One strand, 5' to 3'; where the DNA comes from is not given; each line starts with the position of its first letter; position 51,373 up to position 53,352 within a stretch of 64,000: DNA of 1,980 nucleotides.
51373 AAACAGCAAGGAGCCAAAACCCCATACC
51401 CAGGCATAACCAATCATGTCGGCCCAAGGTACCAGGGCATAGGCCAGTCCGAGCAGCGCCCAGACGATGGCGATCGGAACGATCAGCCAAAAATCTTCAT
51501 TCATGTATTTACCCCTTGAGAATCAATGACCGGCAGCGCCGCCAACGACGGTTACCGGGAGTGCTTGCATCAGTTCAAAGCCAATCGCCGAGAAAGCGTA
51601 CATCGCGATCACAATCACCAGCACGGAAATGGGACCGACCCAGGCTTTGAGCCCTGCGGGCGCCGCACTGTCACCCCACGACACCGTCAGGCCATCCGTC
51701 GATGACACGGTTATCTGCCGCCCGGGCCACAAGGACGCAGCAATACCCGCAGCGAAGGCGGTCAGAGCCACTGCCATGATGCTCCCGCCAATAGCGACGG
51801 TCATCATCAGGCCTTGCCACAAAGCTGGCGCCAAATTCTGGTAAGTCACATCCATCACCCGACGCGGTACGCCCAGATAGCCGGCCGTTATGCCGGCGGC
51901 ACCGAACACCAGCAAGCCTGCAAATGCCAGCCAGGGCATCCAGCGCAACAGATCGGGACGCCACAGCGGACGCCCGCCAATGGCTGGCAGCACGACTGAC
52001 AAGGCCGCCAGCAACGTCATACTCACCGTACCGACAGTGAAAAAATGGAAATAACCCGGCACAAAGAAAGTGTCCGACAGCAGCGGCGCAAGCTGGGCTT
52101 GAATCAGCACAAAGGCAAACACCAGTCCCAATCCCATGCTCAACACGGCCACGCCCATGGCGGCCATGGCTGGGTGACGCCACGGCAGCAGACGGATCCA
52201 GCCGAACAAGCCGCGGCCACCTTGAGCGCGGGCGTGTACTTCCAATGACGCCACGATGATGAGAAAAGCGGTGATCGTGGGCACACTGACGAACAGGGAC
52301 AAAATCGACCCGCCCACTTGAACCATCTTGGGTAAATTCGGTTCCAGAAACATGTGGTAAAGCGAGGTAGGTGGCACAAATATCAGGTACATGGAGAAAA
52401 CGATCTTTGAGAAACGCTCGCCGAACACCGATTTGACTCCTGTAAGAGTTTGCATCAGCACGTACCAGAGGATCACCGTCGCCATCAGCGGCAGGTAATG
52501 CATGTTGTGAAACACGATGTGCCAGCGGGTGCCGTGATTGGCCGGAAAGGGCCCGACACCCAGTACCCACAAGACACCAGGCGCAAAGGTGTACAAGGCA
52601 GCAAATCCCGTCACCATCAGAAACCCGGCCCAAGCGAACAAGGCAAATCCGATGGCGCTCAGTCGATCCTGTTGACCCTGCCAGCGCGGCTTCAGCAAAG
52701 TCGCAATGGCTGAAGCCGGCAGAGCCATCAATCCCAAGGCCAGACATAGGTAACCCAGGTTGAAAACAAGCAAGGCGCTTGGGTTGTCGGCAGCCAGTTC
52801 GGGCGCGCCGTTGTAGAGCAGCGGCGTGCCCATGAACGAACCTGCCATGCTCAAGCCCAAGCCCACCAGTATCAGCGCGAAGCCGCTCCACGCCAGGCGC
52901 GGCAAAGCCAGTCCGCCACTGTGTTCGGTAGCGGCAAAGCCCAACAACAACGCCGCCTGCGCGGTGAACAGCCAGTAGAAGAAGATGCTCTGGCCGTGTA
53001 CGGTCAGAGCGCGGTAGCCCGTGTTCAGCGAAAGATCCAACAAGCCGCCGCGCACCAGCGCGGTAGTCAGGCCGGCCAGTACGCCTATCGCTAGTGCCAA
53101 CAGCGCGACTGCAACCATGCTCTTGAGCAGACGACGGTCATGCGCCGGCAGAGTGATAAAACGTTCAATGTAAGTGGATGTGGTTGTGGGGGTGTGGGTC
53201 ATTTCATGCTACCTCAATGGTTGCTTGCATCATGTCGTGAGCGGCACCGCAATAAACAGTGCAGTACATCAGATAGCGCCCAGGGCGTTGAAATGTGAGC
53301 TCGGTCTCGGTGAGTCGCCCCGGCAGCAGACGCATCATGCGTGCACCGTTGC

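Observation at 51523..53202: Heme-copper oxidase homologue with a rebuilt active site (two His->Tyr, one new His)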

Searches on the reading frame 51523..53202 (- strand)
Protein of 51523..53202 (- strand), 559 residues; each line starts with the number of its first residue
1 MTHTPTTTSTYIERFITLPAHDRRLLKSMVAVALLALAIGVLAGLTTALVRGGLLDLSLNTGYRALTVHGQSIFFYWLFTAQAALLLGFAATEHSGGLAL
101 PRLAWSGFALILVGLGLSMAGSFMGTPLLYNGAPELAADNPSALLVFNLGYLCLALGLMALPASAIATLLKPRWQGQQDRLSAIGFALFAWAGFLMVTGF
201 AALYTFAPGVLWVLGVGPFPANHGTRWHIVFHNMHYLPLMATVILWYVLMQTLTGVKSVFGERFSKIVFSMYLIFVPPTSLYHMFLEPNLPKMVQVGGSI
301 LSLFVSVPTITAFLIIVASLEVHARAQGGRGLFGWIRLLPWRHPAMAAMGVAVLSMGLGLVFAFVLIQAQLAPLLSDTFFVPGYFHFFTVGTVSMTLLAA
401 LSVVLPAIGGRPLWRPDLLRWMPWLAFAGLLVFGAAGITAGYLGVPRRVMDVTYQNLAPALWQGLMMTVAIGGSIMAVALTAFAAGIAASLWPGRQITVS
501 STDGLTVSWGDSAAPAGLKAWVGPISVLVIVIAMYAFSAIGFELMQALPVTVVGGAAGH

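Call 3: search_protein_families(library=pfam, proteins=[window:51523-53202:-], max_evalue=0.01)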
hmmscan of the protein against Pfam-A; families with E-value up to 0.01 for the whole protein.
window:51523-53202:- (559 aa): 1 family
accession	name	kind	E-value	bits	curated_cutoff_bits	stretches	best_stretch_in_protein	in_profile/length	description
PF00115.25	COX1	-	1.4e-38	133.3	34.8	1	25-475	2-436/436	Cytochrome C and Quinol oxidase polypeptide I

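Call 4: search_protein_families(library=ncbifam, proteins=[window:51523-53202:-], max_evalue=0.01)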
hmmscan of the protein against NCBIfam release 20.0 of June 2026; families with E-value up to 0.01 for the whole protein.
window:51523-53202:- (559 aa): 0 families

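Call 5: search_solved_structures(query=window:51523-53202:-, max_evalue=0.001, show_alignments=2)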
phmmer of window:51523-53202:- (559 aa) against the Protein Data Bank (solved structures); distinct sequences matched with E-value up to 0.001: 19.
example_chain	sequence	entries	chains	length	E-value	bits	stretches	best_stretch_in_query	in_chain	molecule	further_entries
4g71_A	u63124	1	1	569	4.2e-25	91.6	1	201-490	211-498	Cytochrome c oxidase subunit 1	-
4g70_A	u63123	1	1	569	1.7e-24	89.6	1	201-490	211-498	Cytochrome c oxidase subunit 1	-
4g7r_A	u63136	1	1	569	2.2e-24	89.2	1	201-490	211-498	Cytochrome c oxidase subunit 1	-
4g72_A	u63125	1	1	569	4.9e-23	84.8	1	59-490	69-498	Cytochrome c oxidase subunit 1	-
4g7q_A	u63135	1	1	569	7.1e-23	84.2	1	59-490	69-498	Cytochrome c oxidase subunit 1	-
4faa_A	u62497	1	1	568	9.3e-23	83.9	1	59-490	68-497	Cytochrome c oxidase subunit 1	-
4g7s_A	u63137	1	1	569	1e-22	83.7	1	59-490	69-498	Cytochrome c oxidase subunit 1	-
3s8g_A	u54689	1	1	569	1.1e-22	83.6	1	59-490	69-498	Cytochrome c oxidase subunit 1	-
4n4y_A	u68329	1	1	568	3.5e-22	82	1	59-490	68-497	Cytochrome c oxidase subunit 1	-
1xme_A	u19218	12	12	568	9.5e-22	80.5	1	33-490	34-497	Cytochrome c oxidase polypeptide I | Cytochrome c oxidase subunit 1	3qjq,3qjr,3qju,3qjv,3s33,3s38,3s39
3s8f_A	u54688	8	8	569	9.5e-22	80.5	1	33-490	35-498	Cytochrome c oxidase subunit 1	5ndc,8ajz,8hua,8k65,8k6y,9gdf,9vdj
4gp4_A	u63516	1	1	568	1e-21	80.4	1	33-490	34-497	Cytochrome c oxidase subunit 1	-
4gp5_A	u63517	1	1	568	1.3e-21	80.1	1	59-490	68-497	Cytochrome c oxidase subunit 1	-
4gp8_A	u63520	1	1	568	1.9e-21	79.6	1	59-490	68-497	Cytochrome c oxidase subunit 1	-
1ehk_A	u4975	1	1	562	1.9e-21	79.5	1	59-490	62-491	BA3-TYPE CYTOCHROME-C OXIDASE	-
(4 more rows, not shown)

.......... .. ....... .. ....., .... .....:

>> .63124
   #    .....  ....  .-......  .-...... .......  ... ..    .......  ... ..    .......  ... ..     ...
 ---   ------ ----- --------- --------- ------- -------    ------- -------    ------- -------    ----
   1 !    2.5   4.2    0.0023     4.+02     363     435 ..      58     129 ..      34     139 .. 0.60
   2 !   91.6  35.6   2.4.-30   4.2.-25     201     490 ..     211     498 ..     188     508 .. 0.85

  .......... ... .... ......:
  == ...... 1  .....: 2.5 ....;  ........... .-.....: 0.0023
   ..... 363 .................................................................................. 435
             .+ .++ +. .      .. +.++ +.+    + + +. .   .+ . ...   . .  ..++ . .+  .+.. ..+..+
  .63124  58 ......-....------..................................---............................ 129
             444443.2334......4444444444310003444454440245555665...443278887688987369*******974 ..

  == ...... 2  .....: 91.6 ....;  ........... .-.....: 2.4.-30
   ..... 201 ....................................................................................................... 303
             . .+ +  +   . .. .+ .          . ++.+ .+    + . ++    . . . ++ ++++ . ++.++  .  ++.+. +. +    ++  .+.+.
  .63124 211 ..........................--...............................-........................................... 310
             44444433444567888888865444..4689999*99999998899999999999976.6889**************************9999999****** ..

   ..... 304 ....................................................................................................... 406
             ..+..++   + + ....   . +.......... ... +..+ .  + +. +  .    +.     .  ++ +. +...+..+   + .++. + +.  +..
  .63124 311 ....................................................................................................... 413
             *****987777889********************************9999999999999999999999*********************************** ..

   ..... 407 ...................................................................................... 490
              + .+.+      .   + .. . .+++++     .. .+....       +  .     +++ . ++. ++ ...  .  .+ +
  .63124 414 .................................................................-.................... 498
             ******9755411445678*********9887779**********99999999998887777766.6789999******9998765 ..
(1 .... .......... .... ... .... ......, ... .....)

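Call 9: find_homologous_proteins(query=window:51523-53202:-, max_evalue=0.00001)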
Query window:51523-53202:- (559 aa): 812 proteins with E <= 0.00001 among 8000 candidates; the best 120 are listed.
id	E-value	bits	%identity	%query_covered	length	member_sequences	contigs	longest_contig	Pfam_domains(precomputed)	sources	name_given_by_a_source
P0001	0.0e+0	1205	100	100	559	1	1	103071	PF00115.26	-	-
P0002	0.0e+0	1067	89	100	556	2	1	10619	PF00115.26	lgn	-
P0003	0.0e+0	1012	85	99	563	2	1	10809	PF00115.26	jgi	-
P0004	5.7e-296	1001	85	99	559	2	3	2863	PF00115.26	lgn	-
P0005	7.5e-295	997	83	100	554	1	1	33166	PF00115.26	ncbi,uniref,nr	ncbi:cbb3-type cytochrome c oxidase subunit I [Rhodoferax sp.]|uniref:cbb3-type cytochrome c oxidase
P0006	1.4e-294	996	84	99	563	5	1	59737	PF00115.26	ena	-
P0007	2.6e-294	995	83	100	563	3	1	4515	PF00115.26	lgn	-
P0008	2.5e-291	985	82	99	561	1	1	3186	PF00115.26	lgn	-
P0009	8.3e-291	984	82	100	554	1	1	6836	PF00115.26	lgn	-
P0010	7.5e-290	980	82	100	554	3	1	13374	PF00115.26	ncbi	-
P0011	1.1e-288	977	82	99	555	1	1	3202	PF00115.26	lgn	-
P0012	1.2e-287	973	82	99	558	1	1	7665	PF00115.26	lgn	-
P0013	4.6e-287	971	82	100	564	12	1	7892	PF00115.26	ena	-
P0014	6.1e-287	971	82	99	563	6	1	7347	PF00115.26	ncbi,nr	ncbi:MAG: cbb3-type cytochrome c oxidase subunit I [Rhodoferax sp.]|nr:cbb3-type cytochrome c oxidas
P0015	3.2e-285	965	81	99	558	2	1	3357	PF00115.26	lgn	-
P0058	3.2e-264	896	75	100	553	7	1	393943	PF00115.26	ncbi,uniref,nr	ncbi:cbb3-type cytochrome c oxidase subunit I [Hydrogenophaga pseudoflava]|uniref:cbb3-type cytochro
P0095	1.7e-256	870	73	99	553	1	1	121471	PF00115.26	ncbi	ncbi:cbb3-type cytochrome c oxidase subunit I [Rhodocyclaceae bacterium SMB388]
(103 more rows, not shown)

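Call 12: find_encoding_contigs(protein=P0058, flank=8000, max_places=3)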
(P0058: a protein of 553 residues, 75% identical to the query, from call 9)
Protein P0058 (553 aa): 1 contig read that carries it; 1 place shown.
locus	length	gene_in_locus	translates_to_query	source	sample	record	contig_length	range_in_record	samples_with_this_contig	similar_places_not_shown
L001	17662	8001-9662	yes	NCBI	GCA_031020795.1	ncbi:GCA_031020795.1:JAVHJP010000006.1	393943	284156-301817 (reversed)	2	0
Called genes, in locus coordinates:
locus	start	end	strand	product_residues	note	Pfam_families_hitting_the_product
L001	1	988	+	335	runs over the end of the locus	PF08240:ADH_N, PF16912:Glu_dehyd_C, PF00107:ADH_zinc_N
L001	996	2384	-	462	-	PF21085:CusS, PF00672:HAMP, PF00512:HisKA, PF02518:HATPase_c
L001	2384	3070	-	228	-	PF00072:Response_reg, PF00486:Trans_reg_C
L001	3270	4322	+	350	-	-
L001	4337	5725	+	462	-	PF00394:Cu-oxidase (faint), PF07732:Cu-oxidase_3, PF07731:Cu-oxidase_2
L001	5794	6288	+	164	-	PF13473:Cupredoxin_1 (weak), PF00127:Copper-bind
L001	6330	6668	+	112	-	PF11604:CusF_Ec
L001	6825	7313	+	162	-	PF04214:DUF411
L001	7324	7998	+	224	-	-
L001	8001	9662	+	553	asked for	PF00115:COX1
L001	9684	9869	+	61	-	-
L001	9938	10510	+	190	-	-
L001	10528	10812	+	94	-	PF11666:DUF2933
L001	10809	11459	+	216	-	PF04140:ICMT, PF04191:PEMT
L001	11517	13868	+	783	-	PF04945:YHS, PF19335:HMBD, PF00122:E1-E2_ATPase, PF00702:Hydrolase, PF08282:Hydrolase_3 (faint)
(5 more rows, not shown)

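Call 13: find_encoding_contigs(protein=P0095, flank=8000, max_places=2)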
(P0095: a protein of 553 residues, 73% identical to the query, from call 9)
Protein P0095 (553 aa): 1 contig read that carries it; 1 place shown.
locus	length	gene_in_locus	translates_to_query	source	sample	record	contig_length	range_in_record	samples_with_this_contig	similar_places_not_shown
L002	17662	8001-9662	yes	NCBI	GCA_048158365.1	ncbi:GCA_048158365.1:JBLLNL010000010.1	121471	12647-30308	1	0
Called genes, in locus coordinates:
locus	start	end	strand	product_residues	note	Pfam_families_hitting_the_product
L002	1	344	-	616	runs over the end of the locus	-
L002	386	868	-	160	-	-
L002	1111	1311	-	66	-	-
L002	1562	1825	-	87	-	-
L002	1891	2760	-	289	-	PF03976:PPK2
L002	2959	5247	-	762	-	PF00403:HMA, PF00122:E1-E2_ATPase, PF00702:Hydrolase, PF12710:HAD, PF08282:Hydrolase_3 (faint)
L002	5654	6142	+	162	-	PF00580:UvrD-helicase, PF13245:AAA_19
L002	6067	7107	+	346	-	PF13361:UvrD_C, PF13538:UvrD_C_2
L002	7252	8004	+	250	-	-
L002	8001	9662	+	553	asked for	PF00115:COX1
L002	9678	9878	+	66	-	-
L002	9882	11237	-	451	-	PF00202:Aminotran_3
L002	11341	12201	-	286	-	PF00528:BPD_transp_1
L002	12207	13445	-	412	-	PF00528:BPD_transp_1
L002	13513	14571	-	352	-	PF01547:SBP_bac_1, PF13416:SBP_bac_8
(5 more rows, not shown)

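Call 14: search_protein_representatives(protein=window:51523-53202:-)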
Query: 559 residues. Proteins with E-value up to 0.001 (for the whole library): 353; up to 1e-10: 173; up to 1e-30: 42. The best 150 are listed.
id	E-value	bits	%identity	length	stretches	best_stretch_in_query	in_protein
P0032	6.3e-271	916.3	79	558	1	10-559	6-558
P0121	4.1e-156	537.3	51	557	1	16-556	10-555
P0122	1.8e-148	512.1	75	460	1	10-330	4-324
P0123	3.8e-140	484.6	65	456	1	110-459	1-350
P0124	4.6e-135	467.8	46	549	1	10-550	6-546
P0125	8.9e-122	424.0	57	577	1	111-468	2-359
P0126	7.7e-120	417.6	53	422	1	146-557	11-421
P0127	6.7e-117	407.9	54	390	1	17-393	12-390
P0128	3.1e-114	399.1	44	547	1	18-547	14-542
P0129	5.1e-105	368.7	40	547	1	7-544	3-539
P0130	5.0e-104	365.4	39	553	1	11-550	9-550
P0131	6.8e-104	364.9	39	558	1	10-552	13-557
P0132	1.1e-103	364.3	57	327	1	9-319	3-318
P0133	2.3e-96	340.1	54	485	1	13-331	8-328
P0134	8.3e-92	325.0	56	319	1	248-558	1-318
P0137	2.6e-78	280.5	36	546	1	18-551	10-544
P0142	1.0e-60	222.4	35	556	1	21-485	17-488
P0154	1.8e-36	142.3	31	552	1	18-487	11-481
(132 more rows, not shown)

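Call 20: find_related_loci(query=A1, collection=genome_contigs, flank=10000)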
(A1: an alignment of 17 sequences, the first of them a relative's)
Query A1 (559 aa) in genome_contigs; peptide patterns used: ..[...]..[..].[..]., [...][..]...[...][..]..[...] (x = any residue, [..] = any of these).
251 stretches matched a pattern; 242 encode a relative of the query (tblastn E <= 1e-3); the best 80 are kept; 80 distinct loci.
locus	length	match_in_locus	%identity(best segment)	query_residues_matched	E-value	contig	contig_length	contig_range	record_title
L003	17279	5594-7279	84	6-559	0e+0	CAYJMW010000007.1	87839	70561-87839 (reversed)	MAG TPA_asm: uncultured Polaromonas sp. isolate ERP124720_co1_18 genome assembly, contig: NODE_374_length_87839_cov_40.5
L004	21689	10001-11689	81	1-559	0e+0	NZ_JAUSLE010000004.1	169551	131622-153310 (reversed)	MAG: Rhodoferax sp. isolate E19_concoct.bin.1 E19_k141_490522, whole genome shotgun sequence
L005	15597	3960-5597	83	12-559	0e+0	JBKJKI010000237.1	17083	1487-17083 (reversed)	MAG: Polaromonas sp. isolate ant_bin.235 k117_2970550, whole genome shotgun sequence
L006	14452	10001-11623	80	9-550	0e+0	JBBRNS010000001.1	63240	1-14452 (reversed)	MAG: Burkholderiales bacterium isolate La1_metabat2.189 LA1C_B2.189_k141_3552L_63240_cov_10.9981, whole genome shotgun s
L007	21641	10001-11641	79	11-559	0e+0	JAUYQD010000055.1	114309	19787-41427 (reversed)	MAG: Rhodoferax sp. isolate C4_metabat.bin.82 C4_k141_655802, whole genome shotgun sequence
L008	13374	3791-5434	82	1-553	0e+0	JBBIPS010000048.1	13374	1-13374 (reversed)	MAG: Burkholderiales bacterium isolate EPS170215_bin_308 NODE_2255_length_13374_cov_1.2014, whole genome shotgun sequenc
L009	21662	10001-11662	79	4-559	0e+0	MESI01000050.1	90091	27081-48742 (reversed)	MAG: Burkholderiales bacterium RIFCSPLOWO2_12_FULL_61_40 rifcsplowo2_12_scaffold_235, whole genome shotgun sequence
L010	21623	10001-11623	77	9-550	0e+0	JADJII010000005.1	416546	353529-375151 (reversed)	MAG: Candidatus Egaibacter danicus isolate Ega_18-Q3-R5-49_MAXAC.062 tig00001950-10-4180820, whole genome shotgun sequen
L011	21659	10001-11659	75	1-559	0e+0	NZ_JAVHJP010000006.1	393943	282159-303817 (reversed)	Hydrogenophaga pseudoflava strain CZa25-1 CZa25-1_scaffold6, whole genome shotgun sequence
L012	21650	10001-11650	76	8-559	0e+0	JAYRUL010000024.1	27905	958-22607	MAG: Rhodoferax sp. isolate NJ_NJASGE2bin.28 NODE_1038_length_27905_cov_9.787026, whole genome shotgun sequence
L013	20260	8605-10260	76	7-559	0e+0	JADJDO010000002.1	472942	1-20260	MAG: Ideonella sp. isolate Aved_18-Q3-R54-62_MAXAC.186 tig00008443-10-4726910, whole genome shotgun sequence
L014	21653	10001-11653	76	2-557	0e+0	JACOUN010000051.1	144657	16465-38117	MAG: Rhodocyclales bacterium isolate NC_groundwater_73_Ag_B-0.1um_65_20 GD18-4_B1_scaffold_548252, whole genome shotgun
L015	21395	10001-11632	77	10-550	0e+0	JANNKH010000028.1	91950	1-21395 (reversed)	MAG: Rhodoferax sp. isolate SOY_4_C_metabat_168 SOY_4_C_k141_2578131, whole genome shotgun sequence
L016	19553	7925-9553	77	8-551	0e+0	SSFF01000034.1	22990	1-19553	MAG: Rhodoferax sp. isolate Bin_24_1 c_000000088675, whole genome shotgun sequence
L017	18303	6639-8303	83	4-559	0e+0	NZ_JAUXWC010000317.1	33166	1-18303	MAG: Rhodoferax sp. isolate C15_maxbin.065_sub C15_k141_413694, whole genome shotgun sequence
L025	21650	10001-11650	74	8-559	0e+0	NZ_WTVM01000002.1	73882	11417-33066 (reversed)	Azoarcus taiwanensis strain NSC3 NODE_2_length_73882_cov_3.79421, whole genome shotgun sequence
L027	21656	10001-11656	73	6-559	0e+0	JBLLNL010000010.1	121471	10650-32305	Rhodocyclaceae bacterium SMB388 10, whole genome shotgun sequence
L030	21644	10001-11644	77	10-559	0e+0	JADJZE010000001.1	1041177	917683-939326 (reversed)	MAG: Candidatus Aalborgicola lynettensis isolate Lyne_18-Q3-R50-59_MAXAC.018 tig00002202-10-10406740, whole genome shotg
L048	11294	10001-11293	75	6-436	0e+0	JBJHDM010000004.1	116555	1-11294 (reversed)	MAG: Rhodocyclaceae bacterium isolate SF2967_J5348.concoct.001 NODE_200_length_116555_cov_3.084164, whole genome shotgun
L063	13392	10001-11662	58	8-559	0e+0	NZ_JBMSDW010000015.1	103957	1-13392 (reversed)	Neotabrizicola sp. VNH66 contig15, whole genome shotgun sequence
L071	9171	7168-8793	63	13-559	0e+0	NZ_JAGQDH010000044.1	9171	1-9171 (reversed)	Roseovarius autotrophicus strain SHN287 NODE_44_length_9171_cov_59.940402, whole genome shotgun sequence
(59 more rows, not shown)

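Call 25: search_protein_families(library=pfam, proteins=[L027:4956-7307:-, L025:5138-6535:-, L010:4175-4900:-, L071:3593-5116:-, L017:1626-4745:+, L003:4330-4803:+, L007:11844-12506:+, L030:3623-4945:+, L063:7900-8376:+, L048:4957-5412:-], max_evalue=0.001)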
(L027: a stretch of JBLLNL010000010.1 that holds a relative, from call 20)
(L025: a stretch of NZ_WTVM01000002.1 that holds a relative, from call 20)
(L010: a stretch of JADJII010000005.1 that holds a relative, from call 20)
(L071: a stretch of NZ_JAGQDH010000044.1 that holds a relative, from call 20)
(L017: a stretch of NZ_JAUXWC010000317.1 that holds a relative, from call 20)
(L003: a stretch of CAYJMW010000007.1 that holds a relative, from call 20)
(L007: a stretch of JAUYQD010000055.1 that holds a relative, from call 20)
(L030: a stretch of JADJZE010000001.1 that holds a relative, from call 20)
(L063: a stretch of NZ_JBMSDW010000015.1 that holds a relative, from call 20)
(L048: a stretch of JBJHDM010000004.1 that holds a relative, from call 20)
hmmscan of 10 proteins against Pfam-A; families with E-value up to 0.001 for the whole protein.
L027:4956-7307:- (783 aa): 5 families
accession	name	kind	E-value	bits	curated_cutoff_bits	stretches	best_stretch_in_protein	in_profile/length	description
PF00122.25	E1-E2_ATPase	-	1.2e-52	178.5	28.1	1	270-449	1-180/181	E1-E2 ATPase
PF00702.32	Hydrolase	-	3.1e-37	129.3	26.4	1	467-684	2-191/191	haloacid dehalogenase-like hydrolase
PF00403.32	HMA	-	1.4e-10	41.8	24.8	1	27-86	2-61/62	Heavy-metal-associated domain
PF12710.13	HAD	-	4.5e-09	37.4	27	1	598-680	80-188/189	haloacid dehalogenase-like hydrolase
PF08282.18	Hydrolase_3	-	3.1e-07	30.8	20.9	0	659-703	198-242/255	haloacid dehalogenase-like hydrolase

L025:5138-6535:- (465 aa): 5 families
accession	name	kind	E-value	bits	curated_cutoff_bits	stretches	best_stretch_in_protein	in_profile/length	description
PF02518.31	HATPase_c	-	1.8e-27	96.4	26.4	1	354-464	1-110/111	Histidine kinase-, DNA gyrase B-, and HSP90-like ATPase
PF00512.31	HisKA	-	1.5e-14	54.2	26.9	1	246-311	2-66/66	His Kinase A (phospho-acceptor) domain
PF21085.3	CusS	-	3e-14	53.9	24.1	1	9-164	3-160/160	CusS sensor domain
PF00672.30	HAMP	-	6e-09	36.5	25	1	190-241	3-53/53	HAMP domain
PF14501.12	HATPase_c_5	-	7.3e-06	26.3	22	1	359-462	6-102/102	GHKL domain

L010:4175-4900:- (241 aa): 2 families
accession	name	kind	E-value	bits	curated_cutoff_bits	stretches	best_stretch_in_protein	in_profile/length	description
PF00072.30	Response_reg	-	8.8e-29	100.4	30.2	1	18-128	1-111/111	Response regulator receiver domain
PF00486.34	Trans_reg_C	-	2.4e-26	92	26.2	1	161-236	1-77/77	Transcriptional regulatory protein, C terminal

L071:3593-5116:- (507 aa): 3 families
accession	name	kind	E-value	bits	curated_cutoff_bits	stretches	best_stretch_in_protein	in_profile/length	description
PF07731.20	Cu-oxidase_2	-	2.1e-31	109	20.4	1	390-505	13-133/137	Multicopper oxidase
PF07732.21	Cu-oxidase_3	-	1.3e-17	64.4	21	1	52-150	15-117/119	Multicopper oxidase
PF00394.28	Cu-oxidase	-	1.2e-13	51.9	21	1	240-330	38-137/157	Multicopper oxidase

L017:1626-4745:+ (1039 aa): 3 families
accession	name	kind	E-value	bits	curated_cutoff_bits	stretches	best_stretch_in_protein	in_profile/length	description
PF00873.25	ACR_tran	-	2.9e-256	853.4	28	1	8-1022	4-1020/1021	AcrB/AcrD/AcrF family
PF03176.21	MMPL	-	6.5e-11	42.2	20.5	2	807-1025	82-305/333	MMPL family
PF02355.23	SecD_SecF_C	-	3.8e-06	26.9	20.5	0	861-1014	32-178/189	Protein export membrane protein SecD/SecF, C-terminal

L003:4330-4803:+ (157 aa): 1 family
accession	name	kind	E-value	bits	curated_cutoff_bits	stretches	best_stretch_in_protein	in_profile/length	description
PF04214.18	DUF411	-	1.4e-26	92.4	27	1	82-128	2-48/48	Protein of unknown function, DUF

L007:11844-12506:+ (220 aa): 0 families

L030:3623-4945:+ (440 aa): 2 families
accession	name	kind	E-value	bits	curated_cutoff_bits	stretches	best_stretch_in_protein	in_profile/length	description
PF13437.12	HlyD_3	-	9.2e-11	42.9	22.2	1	266-359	2-106/106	HlyD family secretion protein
PF16576.10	HlyD_D23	-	3.4e-08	33.5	30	1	144-309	3-154/214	Barrel-sandwich domain of CusB or HlyD membrane-fusion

L063:7900-8376:+ (158 aa): 3 families
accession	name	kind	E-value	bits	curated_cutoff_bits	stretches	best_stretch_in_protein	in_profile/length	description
PF09278.17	MerR-DNA-bind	-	2.4e-20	73.4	25.4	1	47-110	2-65/65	MerR, DNA binding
PF13411.12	MerR_1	-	2.5e-18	66.4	21.6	1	3-70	1-67/69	MerR HTH family regulatory protein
PF00376.29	MerR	-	8.3e-17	61.2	28.2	1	4-41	1-38/38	MerR family regulatory protein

L048:4957-5412:- (151 aa): 2 families
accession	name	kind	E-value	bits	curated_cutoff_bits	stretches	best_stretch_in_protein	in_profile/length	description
PF13442.11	Cytochrome_CBB3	-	1.9e-12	47.8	27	1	35-130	1-68/68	Cytochrome C oxidase, cbb3-type, subunit III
PF00034.26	Cytochrom_C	-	4.3e-12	47.6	21.3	1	37-134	1-90/90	Cytochrome c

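Call 31: predict_structure(alignment_id=A2)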
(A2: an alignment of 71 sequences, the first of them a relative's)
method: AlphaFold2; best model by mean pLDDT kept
length: 559 residues; sequences in the alignment: 71
mean_pLDDT: 89.5   pTM: 0.93
mean pLDDT of the five models: 89.5, 88.9, 88.4, 87.6, 87.3
residues with pLDDT >= 90: 397; 70-90: 110; 50-70: 38; < 50: 14
segments of 3 or more residues with pLDDT < 50: 1-7, 553-559
pLDDT, mean of each block of 10 residues (from residue 1): 50 93 98 98 97 93 92 95 98 92 98 97 74 64 91 97 98 94 96 95 93 90 85 89 96 92 94 82 68 80 88 94 93 93 97 97 90 91 96 98 94 94 99 98 92 89 97 98 97 70 72 82 94 95 82 38
secondary structure, 60 per line:
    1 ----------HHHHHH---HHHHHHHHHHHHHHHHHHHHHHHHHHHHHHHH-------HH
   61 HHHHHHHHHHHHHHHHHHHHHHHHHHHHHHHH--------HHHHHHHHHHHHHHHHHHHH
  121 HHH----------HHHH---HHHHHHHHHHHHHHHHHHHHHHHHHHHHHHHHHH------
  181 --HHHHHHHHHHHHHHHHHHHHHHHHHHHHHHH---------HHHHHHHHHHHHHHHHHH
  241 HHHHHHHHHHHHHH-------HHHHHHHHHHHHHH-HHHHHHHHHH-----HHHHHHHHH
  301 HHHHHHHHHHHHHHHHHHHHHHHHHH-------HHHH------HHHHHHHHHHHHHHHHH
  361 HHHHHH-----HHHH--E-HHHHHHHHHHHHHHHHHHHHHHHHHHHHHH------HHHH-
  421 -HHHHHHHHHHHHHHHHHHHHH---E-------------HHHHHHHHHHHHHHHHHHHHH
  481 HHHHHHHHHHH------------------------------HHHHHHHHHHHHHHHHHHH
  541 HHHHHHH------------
elements in order: H11-16 H20-51 H59-92 H101-123 H134-137 H141-174 H183-213 H223-254 H262-275 H277-286 H292-326 H334-337 H344-366 H372-375 H380-409 H416-419 H422-442 H460-491 H522-547
